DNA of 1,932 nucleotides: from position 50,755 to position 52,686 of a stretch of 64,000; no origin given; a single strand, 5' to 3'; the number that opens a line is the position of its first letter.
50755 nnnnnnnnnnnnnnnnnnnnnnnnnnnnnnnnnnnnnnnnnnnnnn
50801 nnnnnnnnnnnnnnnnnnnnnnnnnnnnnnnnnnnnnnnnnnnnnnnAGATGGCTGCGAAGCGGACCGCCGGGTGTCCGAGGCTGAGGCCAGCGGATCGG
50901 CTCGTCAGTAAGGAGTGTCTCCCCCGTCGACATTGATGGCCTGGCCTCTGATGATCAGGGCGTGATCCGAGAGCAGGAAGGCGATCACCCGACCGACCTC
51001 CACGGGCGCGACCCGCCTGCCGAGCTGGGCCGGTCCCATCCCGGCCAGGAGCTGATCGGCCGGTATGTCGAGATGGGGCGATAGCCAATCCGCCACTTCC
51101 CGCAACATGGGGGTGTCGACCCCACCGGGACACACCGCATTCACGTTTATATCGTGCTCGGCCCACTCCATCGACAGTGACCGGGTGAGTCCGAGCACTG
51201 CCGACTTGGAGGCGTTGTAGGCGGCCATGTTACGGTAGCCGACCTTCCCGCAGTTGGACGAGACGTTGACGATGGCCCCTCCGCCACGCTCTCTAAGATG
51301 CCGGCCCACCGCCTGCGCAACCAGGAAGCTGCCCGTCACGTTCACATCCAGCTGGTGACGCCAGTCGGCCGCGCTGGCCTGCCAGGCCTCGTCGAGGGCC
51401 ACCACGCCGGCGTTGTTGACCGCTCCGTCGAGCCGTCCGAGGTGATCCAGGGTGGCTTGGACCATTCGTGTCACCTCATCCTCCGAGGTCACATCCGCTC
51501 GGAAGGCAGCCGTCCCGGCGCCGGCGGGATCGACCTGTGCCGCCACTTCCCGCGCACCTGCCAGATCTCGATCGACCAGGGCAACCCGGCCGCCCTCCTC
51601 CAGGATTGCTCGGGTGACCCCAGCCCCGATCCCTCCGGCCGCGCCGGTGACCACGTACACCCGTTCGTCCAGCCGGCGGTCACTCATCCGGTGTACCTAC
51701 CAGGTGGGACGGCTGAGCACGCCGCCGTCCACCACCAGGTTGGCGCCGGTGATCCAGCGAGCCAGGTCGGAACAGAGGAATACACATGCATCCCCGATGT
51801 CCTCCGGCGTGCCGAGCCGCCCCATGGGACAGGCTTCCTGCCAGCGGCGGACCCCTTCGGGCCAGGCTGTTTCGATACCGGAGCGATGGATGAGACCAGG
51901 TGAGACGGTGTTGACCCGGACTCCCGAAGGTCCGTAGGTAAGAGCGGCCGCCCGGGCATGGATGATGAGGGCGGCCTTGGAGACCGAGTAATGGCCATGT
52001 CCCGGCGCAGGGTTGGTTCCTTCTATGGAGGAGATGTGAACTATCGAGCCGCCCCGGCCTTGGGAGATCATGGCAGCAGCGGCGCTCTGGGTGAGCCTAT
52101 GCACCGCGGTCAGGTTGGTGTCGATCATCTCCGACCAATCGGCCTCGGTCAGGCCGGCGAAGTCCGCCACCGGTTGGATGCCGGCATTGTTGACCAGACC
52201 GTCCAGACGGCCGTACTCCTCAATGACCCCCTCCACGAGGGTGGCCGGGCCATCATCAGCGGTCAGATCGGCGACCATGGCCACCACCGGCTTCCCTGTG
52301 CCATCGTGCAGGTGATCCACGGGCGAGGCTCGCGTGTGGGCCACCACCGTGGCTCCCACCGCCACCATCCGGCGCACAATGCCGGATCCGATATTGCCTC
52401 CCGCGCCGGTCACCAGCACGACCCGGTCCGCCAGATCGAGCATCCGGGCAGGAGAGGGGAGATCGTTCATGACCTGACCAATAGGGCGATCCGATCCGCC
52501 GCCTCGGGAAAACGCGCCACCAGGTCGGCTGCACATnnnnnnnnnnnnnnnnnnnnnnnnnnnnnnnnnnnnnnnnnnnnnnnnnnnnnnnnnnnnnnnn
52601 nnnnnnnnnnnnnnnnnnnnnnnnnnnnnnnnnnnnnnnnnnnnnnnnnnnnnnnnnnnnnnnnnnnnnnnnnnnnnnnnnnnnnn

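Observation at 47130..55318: Candidate salvage pathway for MTA and 5'-deoxyadenosine: deaminase, phosphorylases, isomerase and an aldolase-dehydrogenase fusion (DHAP-shunt-like)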

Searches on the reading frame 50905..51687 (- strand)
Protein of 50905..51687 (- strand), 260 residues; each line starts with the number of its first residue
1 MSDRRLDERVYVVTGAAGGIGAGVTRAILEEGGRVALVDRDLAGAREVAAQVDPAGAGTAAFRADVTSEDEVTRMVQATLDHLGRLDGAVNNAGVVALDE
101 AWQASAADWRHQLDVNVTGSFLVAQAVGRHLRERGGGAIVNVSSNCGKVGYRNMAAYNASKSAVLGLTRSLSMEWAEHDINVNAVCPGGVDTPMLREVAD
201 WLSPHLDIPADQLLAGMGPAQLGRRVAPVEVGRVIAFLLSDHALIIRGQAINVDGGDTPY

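Call 3: search_protein_families(library=pfam, proteins=[window:50905-51687:-])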
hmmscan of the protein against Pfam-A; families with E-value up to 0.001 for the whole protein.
window:50905-51687:- (260 aa): 4 families
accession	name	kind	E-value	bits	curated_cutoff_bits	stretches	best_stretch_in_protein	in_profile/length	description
PF13561.12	adh_short_C2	-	1.2e-56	192.4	27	1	15-256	1-234/236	Enoyl-(Acyl carrier protein) reductase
PF00106.31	adh_short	-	4e-56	190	26.6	1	10-201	2-193/195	short chain dehydrogenase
PF08659.16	KR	-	5.8e-15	56.1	22.6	1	10-168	2-160/180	KR domain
PF01370.27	Epimerase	-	3.8e-06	26.9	20.9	1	12-146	2-117/240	NAD dependent epimerase/dehydratase family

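Call 4: search_protein_families(library=ncbifam, proteins=[window:50905-51687:-])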
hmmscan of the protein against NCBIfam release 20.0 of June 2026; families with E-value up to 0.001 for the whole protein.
window:50905-51687:- (260 aa): 230 families (the best 25 are shown)
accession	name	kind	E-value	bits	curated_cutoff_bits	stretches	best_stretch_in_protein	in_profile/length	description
NF005559.1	PRK07231.1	subfamily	5.4e-59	199.7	215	1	5-257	1-247/249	glucose 1-dehydrogenase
NF005309.0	PRK06841.1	subfamily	7.2e-59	199.3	286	1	5-258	12-253/255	GolD/DthD family dehydrogenase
NF004818.0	PRK06172.1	equivalog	1.6e-56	191.4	336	1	5-258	4-251/253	SDR family oxidoreductase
NF004791.0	PRK06138.1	equivalog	1.9e-56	191.2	312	1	5-257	2-249/252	SDR family oxidoreductase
NF009093.0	PRK12429.1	subfamily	2e-55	187.9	258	1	6-256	3-255/259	3-hydroxybutyrate dehydrogenase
NF009466.0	PRK12826.1-2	subfamily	4.9e-55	186.7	222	1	8-257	3-244/248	3-oxoacyl-ACP reductase FabG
NF004198.0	PRK05653.1-3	equivalog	3e-54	184.1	296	1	5-256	4-245/248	3-oxoacyl-ACP reductase FabG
TIGR01963.1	PHB_DH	subfamily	1.1e-52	178.9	307.05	1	9-256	2-251/255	3-hydroxybutyrate dehydrogenase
NF005472.0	PRK07067.1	equivalog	1.4e-52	178.8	338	1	4-257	2-254/257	L-iditol 2-dehydrogenase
NF052558.1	MBtsdlDhBudC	equivalog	5.9e-52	176.7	270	1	7-258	2-242/250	meso-2,3-butanediol dehydrogenase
NF006121.0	PRK08265.1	subfamily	2.6e-51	174.7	294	1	4-256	3-244/263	short chain dehydrogenase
TIGR03971.1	SDR_subfam_1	subfamily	1.1e-50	172.4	300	1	6-257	1-268/271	mycofactocin-coupled SDR family oxidoreductase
NF047923.1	pyridox_DH_SDR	equivalog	7.9e-50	169.7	325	1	7-257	2-240/243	pyridoxal 4-dehydrogenase, SDR-type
NF005681.0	PRK07478.1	subfamily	7.9e-50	169.6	267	1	5-256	3-248/254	SDR family oxidoreductase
NF053701.1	CsHdxCHCADhChcB2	equivalog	8.7e-50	169.5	350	1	6-258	1-243/245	cis-4-hydroxycyclohexanecarboxylate dehydrogenase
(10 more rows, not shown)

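Call 69: search_solved_structures(query=window:50905-51687:-, max_evalue=1e-35)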
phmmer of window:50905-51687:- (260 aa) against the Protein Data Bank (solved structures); distinct sequences matched with E-value up to 1e-35: 25.
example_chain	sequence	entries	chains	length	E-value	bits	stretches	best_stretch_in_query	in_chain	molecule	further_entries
4gh5_A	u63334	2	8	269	1.2e-41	146.5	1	4-258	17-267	Short-chain dehydrogenase/reductase SDR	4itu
2et6_A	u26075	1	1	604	3.8e-38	135.1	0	6-194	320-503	(3R)-hydroxyacyl-CoA dehydrogenase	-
4nbv_A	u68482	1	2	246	4.8e-38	134.7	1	5-256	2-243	3-oxoacyl-[acyl-carrier-protein] reductase putative short-chain dehydrogenases/reductases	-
4weo_A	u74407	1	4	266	7.3e-38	134.1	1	6-258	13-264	Putative acetoin(Diacetyl) reductase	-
3ak4_A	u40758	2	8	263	5.2e-37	131.3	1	8-256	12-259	NADH-dependent quinuclidinone reductase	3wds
7tzp_A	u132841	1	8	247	7e-37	130.9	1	5-256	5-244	3-oxoacyl-ACP reductase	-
2rhr_B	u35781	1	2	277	7.6e-37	130.8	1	7-256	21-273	Actinorhodin Polyketide Ketoreductase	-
3csd_B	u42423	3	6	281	8e-37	130.7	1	7-256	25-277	Putative ketoacyl reductase | ketoacyl reductase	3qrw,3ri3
4dc1_A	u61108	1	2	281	1.3e-36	130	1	7-256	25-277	Ketoacyl reductase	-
4ni5_A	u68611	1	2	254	1.5e-36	129.8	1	5-258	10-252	Oxidoreductase, short-chain dehydrogenase/reductase family protein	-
6t6n_A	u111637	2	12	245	1.6e-36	129.7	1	8-256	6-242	3-oxoacyl-[acyl-carrier protein] reductase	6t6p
4dbz_A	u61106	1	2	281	1.7e-36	129.6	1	7-256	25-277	Ketoacyl reductase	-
1x7g_A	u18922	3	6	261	1.8e-36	129.6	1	7-256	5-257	Putative ketoacyl reductase | ACTINORHODIN POLYKETIDE KETOREDUCTASE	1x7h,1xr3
2rh4_A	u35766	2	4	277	1.8e-36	129.5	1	7-256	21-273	Actinorhodin Polyketide Ketoreductase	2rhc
1w4z_A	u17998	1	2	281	1.9e-36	129.4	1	7-256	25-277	KETOACYL REDUCTASE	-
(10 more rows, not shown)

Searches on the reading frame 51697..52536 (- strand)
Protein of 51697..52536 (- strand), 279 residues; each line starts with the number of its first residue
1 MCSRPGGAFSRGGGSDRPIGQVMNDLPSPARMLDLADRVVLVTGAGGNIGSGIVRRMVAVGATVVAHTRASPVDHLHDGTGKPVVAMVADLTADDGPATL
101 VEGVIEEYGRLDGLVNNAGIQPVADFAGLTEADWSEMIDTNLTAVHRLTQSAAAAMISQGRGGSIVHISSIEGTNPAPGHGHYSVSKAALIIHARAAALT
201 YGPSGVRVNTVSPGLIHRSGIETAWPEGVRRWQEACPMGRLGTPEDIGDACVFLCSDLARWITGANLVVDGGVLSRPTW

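Call 3: search_protein_families(library=pfam, proteins=[window:51697-52536:-])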
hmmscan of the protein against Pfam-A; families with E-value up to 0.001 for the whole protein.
window:51697-52536:- (279 aa): 4 families
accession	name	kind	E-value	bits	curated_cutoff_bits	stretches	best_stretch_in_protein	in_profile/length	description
PF13561.12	adh_short_C2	-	4.8e-58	197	27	1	47-273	6-235/236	Enoyl-(Acyl carrier protein) reductase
PF00106.31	adh_short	-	1.3e-44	152.5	26.6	1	38-219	1-184/195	short chain dehydrogenase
PF08659.16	KR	-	1.1e-09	38.9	22.6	1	40-189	3-155/180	KR domain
PF01370.27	Epimerase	-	7.1e-07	29.3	20.9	1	40-206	1-165/240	NAD dependent epimerase/dehydratase family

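Call 4: search_protein_families(library=ncbifam, proteins=[window:51697-52536:-])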
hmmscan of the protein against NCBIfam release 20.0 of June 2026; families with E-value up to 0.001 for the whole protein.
window:51697-52536:- (279 aa): 230 families (the best 25 are shown)
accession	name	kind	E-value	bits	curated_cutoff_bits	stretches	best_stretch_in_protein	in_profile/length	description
NF005559.1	PRK07231.1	subfamily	2.3e-60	204.2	215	1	35-274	2-248/249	glucose 1-dehydrogenase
NF005893.0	PRK07856.1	equivalog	1.2e-54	185.2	255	1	32-272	4-240/255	SDR family oxidoreductase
NF009468.0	PRK12826.1-4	equivalog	5.7e-52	176.9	318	1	33-274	3-248/256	SDR family oxidoreductase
NF052558.1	MBtsdlDhBudC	equivalog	7.4e-52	176.4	270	1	36-274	2-242/250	meso-2,3-butanediol dehydrogenase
NF009466.0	PRK12826.1-2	subfamily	1e-51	175.8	222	1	37-273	3-244/248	3-oxoacyl-ACP reductase FabG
NF004202.0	PRK05653.2-2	equivalog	1.4e-49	169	333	1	34-273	4-247/259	3-oxoacyl-ACP reductase FabG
TIGR01830.1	3oxo_ACP_reduc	equivalog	1.5e-49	168.9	297.75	1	40-273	1-238/239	3-oxoacyl-[acyl-carrier-protein] reductase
NF004198.0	PRK05653.1-3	equivalog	6.3e-49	166.7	296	1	35-273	5-246/248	3-oxoacyl-ACP reductase FabG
NF009464.0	PRK12824.1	subfamily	8.7e-48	163.1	269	1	37-273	2-242/245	3-oxoacyl-ACP reductase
NF005309.0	PRK06841.1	subfamily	1.1e-47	162.7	286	1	26-272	4-251/255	GolD/DthD family dehydrogenase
NF004197.0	PRK05653.1-1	equivalog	4.8e-47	160.7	332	1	35-274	5-247/249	3-oxoacyl-ACP reductase FabG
TIGR01829.1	AcAcCoA_reduct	subfamily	2.2e-46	158.5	302.1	1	38-273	1-240/242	acetoacetyl-CoA reductase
NF005095.0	PRK06523.1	subfamily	4.1e-46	157.6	231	1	32-274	5-258/261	oxidoreductase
NF053807.1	RhamDHLra1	equivalog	4.3e-46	157.7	400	1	35-274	2-248/252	L-rhamnose 1-dehydrogenase Lra1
NF004791.0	PRK06138.1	equivalog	3.5e-45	154.3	312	1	34-274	2-250/252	SDR family oxidoreductase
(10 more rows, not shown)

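Call 70: search_solved_structures(query=window:51697-52470:-, max_evalue=1e-35)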
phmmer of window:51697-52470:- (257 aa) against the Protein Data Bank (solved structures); distinct sequences matched with E-value up to 1e-35: 6.
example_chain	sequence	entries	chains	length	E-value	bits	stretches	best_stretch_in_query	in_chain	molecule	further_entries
7b81_A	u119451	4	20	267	4.2e-37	131.3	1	13-252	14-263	Short-chain dehydrogenase/reductase SDR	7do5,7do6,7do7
2ph3_A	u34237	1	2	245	1.7e-36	129.3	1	16-251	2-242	3-oxoacyl-[acyl carrier protein] reductase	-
3gk3_A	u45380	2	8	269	4.1e-36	128.1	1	14-251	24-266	Acetoacetyl-CoA reductase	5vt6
1rwb_A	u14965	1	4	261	4.7e-36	127.9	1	12-256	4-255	Glucose 1-dehydrogenase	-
1gco_A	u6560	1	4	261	5.4e-36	127.7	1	12-256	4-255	GLUCOSE DEHYDROGENASE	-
1gee_A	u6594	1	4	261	8.9e-36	127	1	12-256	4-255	GLUCOSE 1-DEHYDROGENASE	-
